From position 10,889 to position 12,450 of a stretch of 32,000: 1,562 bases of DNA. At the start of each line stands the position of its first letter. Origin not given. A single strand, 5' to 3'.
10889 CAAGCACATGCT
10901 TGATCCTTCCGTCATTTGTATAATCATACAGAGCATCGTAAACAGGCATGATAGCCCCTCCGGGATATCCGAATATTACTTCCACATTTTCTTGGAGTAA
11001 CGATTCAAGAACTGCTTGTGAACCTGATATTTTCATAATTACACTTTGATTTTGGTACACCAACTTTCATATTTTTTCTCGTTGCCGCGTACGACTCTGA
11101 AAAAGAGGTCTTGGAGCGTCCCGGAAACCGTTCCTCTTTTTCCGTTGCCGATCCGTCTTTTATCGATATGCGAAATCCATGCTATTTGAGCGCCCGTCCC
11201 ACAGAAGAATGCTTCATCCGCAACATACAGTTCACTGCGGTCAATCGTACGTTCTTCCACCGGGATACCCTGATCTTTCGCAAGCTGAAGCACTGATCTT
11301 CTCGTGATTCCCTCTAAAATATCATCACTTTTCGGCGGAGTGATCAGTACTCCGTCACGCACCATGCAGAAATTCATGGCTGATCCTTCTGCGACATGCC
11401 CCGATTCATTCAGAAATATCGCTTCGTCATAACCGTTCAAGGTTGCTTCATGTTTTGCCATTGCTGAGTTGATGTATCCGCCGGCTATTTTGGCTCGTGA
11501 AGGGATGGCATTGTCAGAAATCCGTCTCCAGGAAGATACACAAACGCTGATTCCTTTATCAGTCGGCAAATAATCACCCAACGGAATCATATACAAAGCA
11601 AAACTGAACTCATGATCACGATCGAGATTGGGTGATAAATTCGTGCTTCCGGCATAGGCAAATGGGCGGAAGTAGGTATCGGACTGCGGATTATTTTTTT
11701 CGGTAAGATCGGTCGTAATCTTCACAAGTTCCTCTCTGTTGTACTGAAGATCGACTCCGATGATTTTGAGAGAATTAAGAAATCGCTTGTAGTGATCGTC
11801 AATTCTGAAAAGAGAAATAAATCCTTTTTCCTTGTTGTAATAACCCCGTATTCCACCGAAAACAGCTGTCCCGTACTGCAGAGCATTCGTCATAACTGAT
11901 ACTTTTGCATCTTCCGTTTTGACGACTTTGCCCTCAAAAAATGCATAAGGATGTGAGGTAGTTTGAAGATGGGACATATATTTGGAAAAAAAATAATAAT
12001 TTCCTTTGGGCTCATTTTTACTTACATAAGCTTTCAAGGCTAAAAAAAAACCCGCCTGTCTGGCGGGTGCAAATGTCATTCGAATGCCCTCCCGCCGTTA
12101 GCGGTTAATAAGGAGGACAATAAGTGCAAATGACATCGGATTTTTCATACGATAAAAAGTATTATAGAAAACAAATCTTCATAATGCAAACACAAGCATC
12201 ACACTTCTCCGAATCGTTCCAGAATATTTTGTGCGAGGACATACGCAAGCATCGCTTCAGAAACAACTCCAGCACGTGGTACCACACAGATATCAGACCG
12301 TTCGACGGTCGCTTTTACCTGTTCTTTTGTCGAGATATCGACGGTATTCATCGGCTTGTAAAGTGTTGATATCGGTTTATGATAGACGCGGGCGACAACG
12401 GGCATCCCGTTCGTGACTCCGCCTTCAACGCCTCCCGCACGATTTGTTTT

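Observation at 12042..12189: Second leader-peptide attenuator (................) in front of the ilv/leu operon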

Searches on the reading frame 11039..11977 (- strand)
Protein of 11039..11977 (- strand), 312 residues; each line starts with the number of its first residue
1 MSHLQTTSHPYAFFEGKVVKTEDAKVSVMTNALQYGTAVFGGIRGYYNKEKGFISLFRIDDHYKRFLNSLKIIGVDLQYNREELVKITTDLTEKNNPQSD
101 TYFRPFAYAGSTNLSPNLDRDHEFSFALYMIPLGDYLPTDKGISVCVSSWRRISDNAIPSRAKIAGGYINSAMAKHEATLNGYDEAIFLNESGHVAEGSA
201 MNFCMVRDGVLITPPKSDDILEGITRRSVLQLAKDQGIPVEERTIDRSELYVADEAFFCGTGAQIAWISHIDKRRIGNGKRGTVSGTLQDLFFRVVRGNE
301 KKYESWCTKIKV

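Call 7: search_protein_families(library=ncbifam, proteins=[window:11039-11977:-])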
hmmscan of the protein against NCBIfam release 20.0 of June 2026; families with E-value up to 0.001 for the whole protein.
window:11039-11977:- (312 aa): 22 families
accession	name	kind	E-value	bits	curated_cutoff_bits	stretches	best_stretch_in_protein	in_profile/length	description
NF005146.0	PRK06606.1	equivalog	1.7e-112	375.4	279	1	8-310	5-306/307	branched-chain amino acid transaminase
TIGR01122.1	ilvE_I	equivalog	1.2e-96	323.4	245.55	1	13-310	1-298/298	branched-chain-amino-acid transaminase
NF006185.0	PRK08320.1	subfamily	4.1e-60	203.4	363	1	12-301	5-288/292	branched-chain amino acid aminotransferase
NF005726.0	PRK07544.1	equivalog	2.8e-56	190.8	396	1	13-298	14-290/295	branched-chain amino acid aminotransferase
NF009126.0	PRK12479.1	equivalog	3.1e-45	154.6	518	1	10-299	4-287/299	branched-chain-amino-acid transaminase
NF009897.0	PRK13357.1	equivalog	3.5e-44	151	307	1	15-310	46-357/358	branched-chain amino acid aminotransferase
NF009896.0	PRK13356.1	equivalog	1e-40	139.7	262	1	6-280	4-270/287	branched-chain amino acid aminotransferase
TIGR01123.1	ilvE_II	equivalog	7e-40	136.9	250.05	1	15-310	3-313/313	branched-chain-amino-acid transaminase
NF005209.0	PRK06680.1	subfamily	3.5e-39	134.4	320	1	11-297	4-282/286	D-amino-acid transaminase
NF005800.0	PRK07650.1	equivalog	3e-37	128.5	308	1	13-297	4-277/290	aminodeoxychorismate lyase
TIGR01121.1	D_amino_aminoT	equivalog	1.3e-34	119.6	277.45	2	171-293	151-272/276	D-amino-acid transaminase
NF009066.0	PRK12400.1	equivalog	4.8e-26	91.9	538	1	18-295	13-281/290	D-amino-acid transaminase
NF005888.0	PRK07849.1-3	equivalog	6.7e-19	67.9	273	1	23-276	26-274/298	aminodeoxychorismate lyase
TIGR03461.1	pabC_Proteo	equivalog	6.8e-15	55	176.85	1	24-275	8-249/262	aminodeoxychorismate lyase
NF004761.0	PRK06092.1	equivalog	9.9e-15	54.5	260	1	172-275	148-251/268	aminodeoxychorismate lyase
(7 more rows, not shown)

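Call 9: find_related_loci(query=window:11039-11977:-, collection=genome_contigs, flank=3000)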
Query window:11039-11977:- (312 aa) in genome_contigs; peptide patterns used: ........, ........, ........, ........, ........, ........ (x = any residue, [..] = any of these).
600 stretches matched a pattern (row limit reached: there are more); 591 encode a relative of the query (tblastn E <= 1e-3); the best 80 are kept; 80 distinct loci.
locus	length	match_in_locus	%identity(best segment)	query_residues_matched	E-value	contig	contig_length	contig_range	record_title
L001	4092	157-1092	73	1-312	1e-167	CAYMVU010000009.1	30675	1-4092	MAG TPA_asm: uncultured Gammaproteobacteria bacterium isolate SRP093185_co1_18 genome assembly, contig: NODE_736_length_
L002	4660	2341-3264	66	4-312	1e-148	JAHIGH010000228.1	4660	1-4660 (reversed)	MAG: Patescibacteria group bacterium isolate KR11_N2.mb.17 KR11_N2.mb.17_k141_147837, whole genome shotgun sequence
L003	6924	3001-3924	66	4-312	2e-145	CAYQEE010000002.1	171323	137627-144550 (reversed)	MAG TPA_asm: uncultured Gammaproteobacteria bacterium isolate SRP272529_co2_240 genome assembly, contig: NODE_52_length_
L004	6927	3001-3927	66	4-312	4e-144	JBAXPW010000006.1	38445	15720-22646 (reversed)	MAG: Candidatus Roizmanbacteria bacterium isolate ELA541 MAG541_6, whole genome shotgun sequence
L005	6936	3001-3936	96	1-312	0e+0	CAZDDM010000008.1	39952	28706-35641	MAG TPA_asm: uncultured Gammaproteobacteria bacterium isolate SRP093185_co1_196 genome assembly, contig: NODE_425_length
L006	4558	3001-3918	63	4-310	3e-132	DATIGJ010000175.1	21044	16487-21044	MAG TPA_asm: Patescibacteria group bacterium isolate SMAG_U16418 k141_696062, whole genome shotgun sequence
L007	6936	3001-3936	69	1-312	5e-154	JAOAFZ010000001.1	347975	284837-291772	MAG: Patescibacteria group bacterium isolate SKW302 NODE_1_length_347975_cov_8.639486, whole genome shotgun sequence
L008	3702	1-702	76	79-312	2e-124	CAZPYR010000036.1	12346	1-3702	MAG TPA_asm: uncultured Gammaproteobacteria bacterium isolate SRP286056_co1_466 genome assembly, contig: NODE_6493_lengt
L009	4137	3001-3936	58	1-312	8e-124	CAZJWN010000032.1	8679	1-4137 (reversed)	MAG TPA_asm: uncultured Gammaproteobacteria bacterium isolate SRP342105_co2_151 genome assembly, contig: NODE_8890_lengt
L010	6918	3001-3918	52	5-310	7e-105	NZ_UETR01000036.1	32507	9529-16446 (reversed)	Candidatus Amarolinea aalborgensis isolate MQ180409-418_S418_L100 36, whole genome shotgun sequence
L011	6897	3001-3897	52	11-310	2e-104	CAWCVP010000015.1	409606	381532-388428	MAG: uncultured Candidatus Rokubacteria bacterium isolate MFD00962.bin.2.92 genome assembly, contig: contig_49981, whole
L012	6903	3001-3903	53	11-310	8e-105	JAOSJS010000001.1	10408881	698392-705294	MAG: Ardenticatenaceae bacterium isolate FR_9 contig_134_pilon, whole genome shotgun sequence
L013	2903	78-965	53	12-308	3e-104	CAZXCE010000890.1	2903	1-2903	MAG TPA_asm: uncultured Clostridia bacterium isolate SRP287051_co1_196 genome assembly, contig: NODE_40140_length_2903_c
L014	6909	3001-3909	50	12-310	5e-101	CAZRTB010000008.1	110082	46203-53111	MAG TPA_asm: uncultured Gammaproteobacteria bacterium isolate SRP150892_co1_95 genome assembly, contig: NODE_93_length_1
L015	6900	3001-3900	51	11-310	5e-101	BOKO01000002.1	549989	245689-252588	MAG: Chloroflexota bacterium BroJett021 DNA, sequence02, whole genome shotgun sequence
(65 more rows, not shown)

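Call 13: find_related_loci(query=window:11039-11977:-, collection=metagenome_contigs, flank=1500)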
Query window:11039-11977:- (312 aa) in metagenome_contigs; peptide patterns used: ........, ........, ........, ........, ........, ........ (x = any residue, [..] = any of these).
600 stretches matched a pattern (row limit reached: there are more); 570 encode a relative of the query (tblastn E <= 1e-3); the best 80 are kept; 80 distinct loci.
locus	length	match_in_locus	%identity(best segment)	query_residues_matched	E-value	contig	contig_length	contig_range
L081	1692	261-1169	69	10-310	1e-158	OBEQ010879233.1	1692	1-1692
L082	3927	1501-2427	66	4-312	1e-144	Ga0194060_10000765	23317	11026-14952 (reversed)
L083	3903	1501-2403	55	11-312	1e-111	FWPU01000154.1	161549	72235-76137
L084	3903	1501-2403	53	11-311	5e-109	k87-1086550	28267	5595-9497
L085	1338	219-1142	51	3-311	2e-116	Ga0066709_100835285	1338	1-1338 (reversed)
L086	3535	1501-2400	53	11-310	1e-106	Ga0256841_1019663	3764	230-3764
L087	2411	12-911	52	11-310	1e-106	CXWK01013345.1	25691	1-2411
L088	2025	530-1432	53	11-312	3e-110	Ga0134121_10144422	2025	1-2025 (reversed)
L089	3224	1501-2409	52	8-310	9e-105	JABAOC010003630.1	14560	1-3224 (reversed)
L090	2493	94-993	51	11-311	4e-105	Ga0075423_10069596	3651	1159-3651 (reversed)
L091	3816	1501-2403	51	11-312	6e-104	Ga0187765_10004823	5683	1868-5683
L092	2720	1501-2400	52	11-310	3e-105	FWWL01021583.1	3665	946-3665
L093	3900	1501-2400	52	11-310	3e-103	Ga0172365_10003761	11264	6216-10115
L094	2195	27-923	51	11-310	2e-107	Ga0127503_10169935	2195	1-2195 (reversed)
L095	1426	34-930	51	11-310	1e-109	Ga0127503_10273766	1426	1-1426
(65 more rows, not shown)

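Call 38: find_homologous_proteins(query=window:11039-11977:-, max_evalue=1e-80)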
Query window:11039-11977:- (312 aa): 5057 proteins with E <= 1e-80 among 8000 candidates; the best 120 are listed.
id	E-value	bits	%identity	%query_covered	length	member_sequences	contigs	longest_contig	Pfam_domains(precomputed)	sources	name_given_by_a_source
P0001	2.0e-202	689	96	100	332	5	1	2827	PF01063.25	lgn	-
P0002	3.8e-185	632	86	100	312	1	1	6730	PF01063.25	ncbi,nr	ncbi:branched-chain amino acid transaminase [Candidatus Woesebacteria bacterium]|nr:branched-chain a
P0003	2.2e-180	616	85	99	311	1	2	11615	PF01063.25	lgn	-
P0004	1.1e-179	614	84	99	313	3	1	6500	PF01063.25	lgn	-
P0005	4.5e-166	569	79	100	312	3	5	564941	PF01063.25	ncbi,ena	-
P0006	7.2e-166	569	78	100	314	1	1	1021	PF01063.25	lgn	-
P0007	1.8e-165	568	76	100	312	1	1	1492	PF01063.25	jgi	-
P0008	1.9e-165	567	79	99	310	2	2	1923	PF01063.25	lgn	-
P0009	3.9e-165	566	78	100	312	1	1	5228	PF01063.25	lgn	-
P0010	5.5e-165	566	78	100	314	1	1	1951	PF01063.25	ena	-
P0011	3.3e-164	563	77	100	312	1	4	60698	PF01063.25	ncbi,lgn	-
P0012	1.9e-163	561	77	100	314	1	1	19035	PF01063.25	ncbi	-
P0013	1.3e-162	558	75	99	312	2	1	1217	PF01063.25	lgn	-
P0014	1.4e-162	558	77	100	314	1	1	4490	PF01063.25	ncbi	-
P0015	1.6e-162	558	77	100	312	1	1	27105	PF01063.25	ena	-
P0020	4.5e-161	553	76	100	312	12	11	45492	PF01063.25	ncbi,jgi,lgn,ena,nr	ncbi:branched-chain-amino-acid transaminase [Candidatus Roizmanbacteria bacterium RIFCSPHIGHO2_01_FU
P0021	4.9e-161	553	77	100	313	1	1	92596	PF01063.25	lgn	-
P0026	2.7e-158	544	74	100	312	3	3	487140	PF01063.25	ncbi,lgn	-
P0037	4.4e-153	527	74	99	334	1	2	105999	PF01063.25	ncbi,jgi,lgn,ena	-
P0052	1.7e-149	515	72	99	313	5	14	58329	PF01063.25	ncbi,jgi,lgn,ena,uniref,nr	ncbi:branched-chain-amino-acid transaminase [Candidatus Roizmanbacteria bacterium RIFCSPHIGHO2_12_FU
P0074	8.5e-146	503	71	97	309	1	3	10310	PF01063.25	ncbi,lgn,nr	ncbi:MAG: branched-chain amino acid transaminase [Candidatus Levybacteria bacterium]|nr:branched-cha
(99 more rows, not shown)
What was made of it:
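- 11039..11977 (-): ilvE, the first structural gene (312 aa, true start ATG 11977). It is followed by ilvB, ilvN, leuA, ilvA, ilvD, ridA, ilvC, leuC and leuD, down to position 271. Most orthologues are about 312 aa (call 38).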

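Call 39: find_encoding_contigs(protein=P0002, flank=1500, max_places=1)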
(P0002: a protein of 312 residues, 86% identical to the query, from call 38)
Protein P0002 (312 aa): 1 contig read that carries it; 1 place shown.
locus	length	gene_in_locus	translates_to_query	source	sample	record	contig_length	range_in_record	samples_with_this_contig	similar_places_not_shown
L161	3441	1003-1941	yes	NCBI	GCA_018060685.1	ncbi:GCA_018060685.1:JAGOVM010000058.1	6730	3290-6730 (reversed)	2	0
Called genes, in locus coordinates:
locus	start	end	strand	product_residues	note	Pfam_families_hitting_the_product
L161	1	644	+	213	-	?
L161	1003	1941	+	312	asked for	PF01063:Aminotran_4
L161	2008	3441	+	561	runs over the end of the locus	PF02776:TPP_enzyme_N, PF00205:TPP_enzyme_M, PF02775:TPP_enzyme_C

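Call 40: find_encoding_contigs(protein=P0003, flank=1500, max_places=1)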
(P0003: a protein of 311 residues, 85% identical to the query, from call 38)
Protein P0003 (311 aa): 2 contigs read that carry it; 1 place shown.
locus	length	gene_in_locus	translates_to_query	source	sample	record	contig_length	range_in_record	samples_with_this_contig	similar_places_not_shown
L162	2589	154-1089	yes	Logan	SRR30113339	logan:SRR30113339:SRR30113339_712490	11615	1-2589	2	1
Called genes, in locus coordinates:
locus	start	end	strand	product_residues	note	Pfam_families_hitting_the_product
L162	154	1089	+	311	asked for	PF01063:Aminotran_4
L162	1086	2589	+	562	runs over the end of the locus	PF02776:TPP_enzyme_N, PF00205:TPP_enzyme_M, PF02775:TPP_enzyme_C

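Call 41: find_encoding_contigs(protein=P0005, flank=1500, max_places=1)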
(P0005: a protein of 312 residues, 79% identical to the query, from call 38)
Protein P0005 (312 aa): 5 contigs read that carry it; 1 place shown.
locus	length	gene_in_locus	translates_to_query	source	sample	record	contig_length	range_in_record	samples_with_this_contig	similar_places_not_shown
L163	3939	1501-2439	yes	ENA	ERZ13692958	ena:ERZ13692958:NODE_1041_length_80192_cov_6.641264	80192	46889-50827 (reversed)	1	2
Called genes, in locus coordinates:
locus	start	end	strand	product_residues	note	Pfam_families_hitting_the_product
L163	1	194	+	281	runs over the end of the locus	-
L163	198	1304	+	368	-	PF01264:Chorismate_synt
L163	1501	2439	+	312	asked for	PF01063:Aminotran_4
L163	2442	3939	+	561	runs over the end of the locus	PF02776:TPP_enzyme_N, PF00205:TPP_enzyme_M, PF02775:TPP_enzyme_C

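Call 42: find_encoding_contigs(protein=P0011, flank=1500, max_places=1)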
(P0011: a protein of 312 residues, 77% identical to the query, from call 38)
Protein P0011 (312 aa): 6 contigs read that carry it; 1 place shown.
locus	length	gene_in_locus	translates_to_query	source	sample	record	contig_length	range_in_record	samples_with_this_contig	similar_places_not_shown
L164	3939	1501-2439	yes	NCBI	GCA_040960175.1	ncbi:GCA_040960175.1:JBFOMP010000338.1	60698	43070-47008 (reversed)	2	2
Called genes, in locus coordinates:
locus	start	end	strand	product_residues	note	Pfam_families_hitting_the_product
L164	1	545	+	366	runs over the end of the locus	PF00465:Fe-ADH, PF13685:Fe-ADH_2, PF01761:DHQ_synthase, PF24621:DHQS_C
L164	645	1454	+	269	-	-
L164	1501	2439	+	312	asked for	PF01063:Aminotran_4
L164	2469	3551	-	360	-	-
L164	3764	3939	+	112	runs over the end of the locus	-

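Call 43: find_encoding_contigs(protein=P0020, flank=1500, max_places=1)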
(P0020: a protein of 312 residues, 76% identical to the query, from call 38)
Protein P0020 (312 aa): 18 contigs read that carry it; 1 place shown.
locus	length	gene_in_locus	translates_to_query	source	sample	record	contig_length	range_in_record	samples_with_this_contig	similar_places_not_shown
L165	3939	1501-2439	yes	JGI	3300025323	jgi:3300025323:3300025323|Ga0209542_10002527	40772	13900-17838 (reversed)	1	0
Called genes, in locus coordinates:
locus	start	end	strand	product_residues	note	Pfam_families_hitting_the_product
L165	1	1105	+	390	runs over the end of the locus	-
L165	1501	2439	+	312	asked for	PF01063:Aminotran_4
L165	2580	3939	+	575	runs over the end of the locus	PF02776:TPP_enzyme_N, PF00205:TPP_enzyme_M, PF02775:TPP_enzyme_C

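Call 44: find_encoding_contigs(protein=P0021, flank=1500, max_places=1)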
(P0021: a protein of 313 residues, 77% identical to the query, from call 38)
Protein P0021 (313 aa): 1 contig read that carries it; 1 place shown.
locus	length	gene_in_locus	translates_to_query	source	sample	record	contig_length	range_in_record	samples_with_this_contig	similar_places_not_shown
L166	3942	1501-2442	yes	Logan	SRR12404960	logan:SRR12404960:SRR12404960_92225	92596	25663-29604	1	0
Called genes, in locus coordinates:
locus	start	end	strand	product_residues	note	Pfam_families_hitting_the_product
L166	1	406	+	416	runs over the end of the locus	PF00291:PALP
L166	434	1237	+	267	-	PF00290:Trp_syntA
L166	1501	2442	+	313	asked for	PF01063:Aminotran_4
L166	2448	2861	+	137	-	-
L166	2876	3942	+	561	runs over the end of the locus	PF02776:TPP_enzyme_N, PF00205:TPP_enzyme_M, PF02775:TPP_enzyme_C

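Call 45: find_encoding_contigs(protein=P0026, flank=1500, max_places=1)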
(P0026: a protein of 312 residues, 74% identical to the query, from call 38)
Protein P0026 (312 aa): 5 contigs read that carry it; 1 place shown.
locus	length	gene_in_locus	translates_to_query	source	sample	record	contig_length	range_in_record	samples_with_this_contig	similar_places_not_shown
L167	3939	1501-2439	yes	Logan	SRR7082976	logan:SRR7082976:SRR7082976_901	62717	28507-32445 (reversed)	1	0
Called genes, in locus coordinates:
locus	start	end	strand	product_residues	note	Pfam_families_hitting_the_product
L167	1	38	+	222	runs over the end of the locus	PF01487:DHquinase_I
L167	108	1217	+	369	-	PF01264:Chorismate_synt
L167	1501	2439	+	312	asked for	PF01063:Aminotran_4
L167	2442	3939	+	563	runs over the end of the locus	PF02776:TPP_enzyme_N, PF00205:TPP_enzyme_M, PF02775:TPP_enzyme_C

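Call 46: find_encoding_contigs(protein=P0037, flank=1500, max_places=1)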
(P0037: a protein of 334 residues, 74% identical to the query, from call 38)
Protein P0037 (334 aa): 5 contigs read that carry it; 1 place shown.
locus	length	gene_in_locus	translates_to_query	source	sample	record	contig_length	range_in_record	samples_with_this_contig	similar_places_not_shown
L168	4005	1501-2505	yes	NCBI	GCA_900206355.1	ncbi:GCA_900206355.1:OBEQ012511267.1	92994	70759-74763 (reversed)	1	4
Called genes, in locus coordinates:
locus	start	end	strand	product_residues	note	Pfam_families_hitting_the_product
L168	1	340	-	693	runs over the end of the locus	PF02629:CoA_binding, PF13380:CoA_binding_2, PF13607:Succ_CoA_lig, PF13549:ATP-grasp_5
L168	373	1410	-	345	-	-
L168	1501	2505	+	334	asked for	PF01063:Aminotran_4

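Call 47: find_encoding_contigs(protein=P0052, flank=1500, max_places=1)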
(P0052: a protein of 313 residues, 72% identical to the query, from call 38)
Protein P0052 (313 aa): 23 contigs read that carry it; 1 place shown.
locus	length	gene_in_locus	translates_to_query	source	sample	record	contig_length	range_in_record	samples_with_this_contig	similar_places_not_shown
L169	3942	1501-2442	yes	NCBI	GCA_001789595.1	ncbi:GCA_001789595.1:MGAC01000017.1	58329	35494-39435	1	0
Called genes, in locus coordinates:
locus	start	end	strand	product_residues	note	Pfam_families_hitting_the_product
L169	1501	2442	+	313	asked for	PF01063:Aminotran_4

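Call 48: find_encoding_contigs(protein=P0074, flank=1500, max_places=1)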
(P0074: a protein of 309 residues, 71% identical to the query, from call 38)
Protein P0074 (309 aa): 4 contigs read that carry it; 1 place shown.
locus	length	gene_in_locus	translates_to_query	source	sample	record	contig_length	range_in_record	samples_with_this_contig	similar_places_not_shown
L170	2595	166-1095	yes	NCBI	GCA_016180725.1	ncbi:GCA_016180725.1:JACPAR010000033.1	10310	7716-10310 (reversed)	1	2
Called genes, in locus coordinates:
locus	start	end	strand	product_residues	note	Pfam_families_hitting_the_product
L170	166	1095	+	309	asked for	PF01063:Aminotran_4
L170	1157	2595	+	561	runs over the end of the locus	PF02776:TPP_enzyme_N, PF00205:TPP_enzyme_M, PF02775:TPP_enzyme_C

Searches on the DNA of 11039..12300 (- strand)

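Call 26: search_rna_families(source=window, start=11900, end=12300, threshold=evalue, max_evalue=10)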
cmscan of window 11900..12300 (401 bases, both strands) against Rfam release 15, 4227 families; matches with E-value up to 10: 16.
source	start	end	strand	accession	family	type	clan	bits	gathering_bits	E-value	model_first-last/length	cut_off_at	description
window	11978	12076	-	RF02900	AaHKsRNA82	Gene; sRNA;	-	27.2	51.4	0.035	1-81/81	no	Aggregatibacter sRNA 82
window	12041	12232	-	RF00022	GcvB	Gene;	-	26.4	42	0.00052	1-204/204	no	GcvB RNA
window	12042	12149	-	RF01859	Phe_leader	Cis-reg; leader;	-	22.7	55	0.15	1-125/125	no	Phenylalanine leader peptide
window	12047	12112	-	RF00624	P9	Gene;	-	22.2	43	0.014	1-74/74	no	Pseudomonas sRNA P9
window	12042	12117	-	RF02837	anti-hemB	Gene; sRNA;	-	21.4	49.5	0.0086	1-81/81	no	Burkholderia RNA 7 (anti-hemB)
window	12128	12178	+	RF01709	Lacto-rpoB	Cis-reg;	-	20.4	40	1.3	1-58/58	no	Lacto-rpoB RNA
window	12154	12231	+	RF03091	Clostridium-PBP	Gene; sRNA;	-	20.4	94.4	2.6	1-73/73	no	Clostridium-PBP RNA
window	12042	12119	-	RF02278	Betaproteobacteria_toxic_sRNA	Gene; sRNA;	-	16.5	50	0.76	1-64/64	no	Betaproteobacteria toxic small RNA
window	11948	12005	+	RF01162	sn668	Gene; snRNA; snoRNA; CD-box;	-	16.4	40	1.5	1-65/65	no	Small nucleolar RNA sn668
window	12035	12125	-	RF00519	suhB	Gene; sRNA;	CL00108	14.9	41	1.5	1-77/77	no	Makes More Granules Regulator RNA (mmgR)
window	11985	12085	-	RF00399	SNORA24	Gene; snRNA; snoRNA; HACA-box;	-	14.2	40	5.1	1-131/131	no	Small nucleolar RNA SNORA24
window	12045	12150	-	RF01394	isrK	Gene; sRNA;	-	12.8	50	2.5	1-77/77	no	isrK Hfq binding RNA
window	12043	12081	+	RF02628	Hrs1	Gene; sRNA;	-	12.8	56.4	8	1-74/74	no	Hfq-regulated sRNA 1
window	12028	12074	+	RF00566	SNORA35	Gene; snRNA; snoRNA; HACA-box;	CL00034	12.4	39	9.4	1-129/129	no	Small nucleolar RNA SNORA35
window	12006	12037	+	RF03071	Sodium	Cis-reg; riboswitch;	-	11.9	40.5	7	3-28/55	no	Na+ riboswitch aptamer (DUF1646)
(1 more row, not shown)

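Call 61: search_rna_families(sources=[L167, L161, L072, L001, L162, L163, L165, L166, L004, L007, L009, L081, L170], threshold=gathering)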
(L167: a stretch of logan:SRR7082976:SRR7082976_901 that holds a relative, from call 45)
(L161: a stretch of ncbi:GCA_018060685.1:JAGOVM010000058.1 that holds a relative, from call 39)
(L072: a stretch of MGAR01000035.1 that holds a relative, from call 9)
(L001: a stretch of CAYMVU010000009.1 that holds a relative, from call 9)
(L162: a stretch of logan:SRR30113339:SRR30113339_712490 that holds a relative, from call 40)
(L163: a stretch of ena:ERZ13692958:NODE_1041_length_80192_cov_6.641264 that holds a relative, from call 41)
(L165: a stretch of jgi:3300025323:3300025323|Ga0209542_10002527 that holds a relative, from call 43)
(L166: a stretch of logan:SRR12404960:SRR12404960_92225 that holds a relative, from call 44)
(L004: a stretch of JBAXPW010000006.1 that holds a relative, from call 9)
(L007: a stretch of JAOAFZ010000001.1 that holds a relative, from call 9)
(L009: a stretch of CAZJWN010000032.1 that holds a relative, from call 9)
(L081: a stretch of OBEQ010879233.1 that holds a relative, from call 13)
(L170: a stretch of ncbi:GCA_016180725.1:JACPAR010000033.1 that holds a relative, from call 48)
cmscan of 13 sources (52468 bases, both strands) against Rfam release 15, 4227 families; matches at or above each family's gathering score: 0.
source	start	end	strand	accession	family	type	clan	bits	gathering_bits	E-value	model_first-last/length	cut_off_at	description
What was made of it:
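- On Rfam leader families (Leu_leader, Phe_leader, His_leader, Thr_leader, Trp_leader): There are no hits in 13 orthologous loci (call 61).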
